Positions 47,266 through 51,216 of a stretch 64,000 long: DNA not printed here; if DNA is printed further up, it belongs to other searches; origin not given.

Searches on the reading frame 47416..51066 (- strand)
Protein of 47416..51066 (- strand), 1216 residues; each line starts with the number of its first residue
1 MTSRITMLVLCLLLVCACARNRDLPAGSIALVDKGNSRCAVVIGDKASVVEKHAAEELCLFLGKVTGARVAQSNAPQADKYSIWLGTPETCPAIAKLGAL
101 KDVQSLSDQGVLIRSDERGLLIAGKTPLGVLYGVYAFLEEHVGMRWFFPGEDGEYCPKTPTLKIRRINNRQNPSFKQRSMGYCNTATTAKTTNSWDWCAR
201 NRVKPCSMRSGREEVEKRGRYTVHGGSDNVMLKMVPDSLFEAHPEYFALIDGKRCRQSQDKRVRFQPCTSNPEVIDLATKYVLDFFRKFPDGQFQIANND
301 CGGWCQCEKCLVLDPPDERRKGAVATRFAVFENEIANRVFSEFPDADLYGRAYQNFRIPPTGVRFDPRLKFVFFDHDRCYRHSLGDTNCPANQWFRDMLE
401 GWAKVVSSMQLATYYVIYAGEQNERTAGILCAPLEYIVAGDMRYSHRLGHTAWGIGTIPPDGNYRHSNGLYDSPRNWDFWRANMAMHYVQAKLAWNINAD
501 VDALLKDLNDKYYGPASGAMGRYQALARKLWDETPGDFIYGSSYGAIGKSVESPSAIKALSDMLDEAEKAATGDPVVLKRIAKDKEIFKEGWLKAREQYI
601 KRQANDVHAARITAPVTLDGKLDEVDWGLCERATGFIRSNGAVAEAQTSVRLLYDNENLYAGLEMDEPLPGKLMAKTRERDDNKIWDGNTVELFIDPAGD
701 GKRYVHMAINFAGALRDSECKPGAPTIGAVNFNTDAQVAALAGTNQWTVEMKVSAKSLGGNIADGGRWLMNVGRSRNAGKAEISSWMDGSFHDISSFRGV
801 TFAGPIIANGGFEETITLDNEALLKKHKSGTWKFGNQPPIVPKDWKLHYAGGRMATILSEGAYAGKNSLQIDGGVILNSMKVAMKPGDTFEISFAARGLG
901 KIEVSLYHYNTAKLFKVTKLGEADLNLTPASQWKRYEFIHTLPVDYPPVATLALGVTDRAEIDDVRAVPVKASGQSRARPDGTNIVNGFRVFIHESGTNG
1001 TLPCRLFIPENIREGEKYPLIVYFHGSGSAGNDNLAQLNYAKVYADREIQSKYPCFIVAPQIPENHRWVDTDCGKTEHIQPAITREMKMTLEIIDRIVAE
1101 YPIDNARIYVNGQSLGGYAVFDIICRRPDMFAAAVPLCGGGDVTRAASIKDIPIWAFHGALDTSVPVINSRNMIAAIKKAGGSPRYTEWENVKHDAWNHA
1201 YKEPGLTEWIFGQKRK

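Call 9: search_protein_families(library=pfam, proteins=[window:47416-51066:-])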
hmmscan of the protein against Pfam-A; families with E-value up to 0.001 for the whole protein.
window:47416-51066:- (1216 aa): 7 families
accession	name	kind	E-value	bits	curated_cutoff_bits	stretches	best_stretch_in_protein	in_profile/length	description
PF16126.11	DUF4838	-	1.5e-36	126.6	26.6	1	148-523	1-323/325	Domain of unknown function (DUF4838)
PF00326.27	Peptidase_S9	-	2.5e-08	34.1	22.6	1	1091-1153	49-111/213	Prolyl oligopeptidase family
PF03648.19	Glyco_hydro_67N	-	2.9e-08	34.4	24.3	1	51-136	33-119/120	Glycosyl hydrolase family 67 N-terminus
PF20434.5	BD-FAE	-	9.3e-07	29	26.8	1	1014-1118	9-101/215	BD-FAE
PF00756.26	Esterase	-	6.6e-06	26.5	22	1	999-1135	5-144/251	Putative esterase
PF06452.16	CBM9_1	-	1.5e-05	25.4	23.4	1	619-763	2-137/185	Carbohydrate family 9 binding domain-like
PF02230.22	Abhydrolase_2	-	5e-05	23.7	23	1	1017-1199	13-204/217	Phospholipase/Carboxylesterase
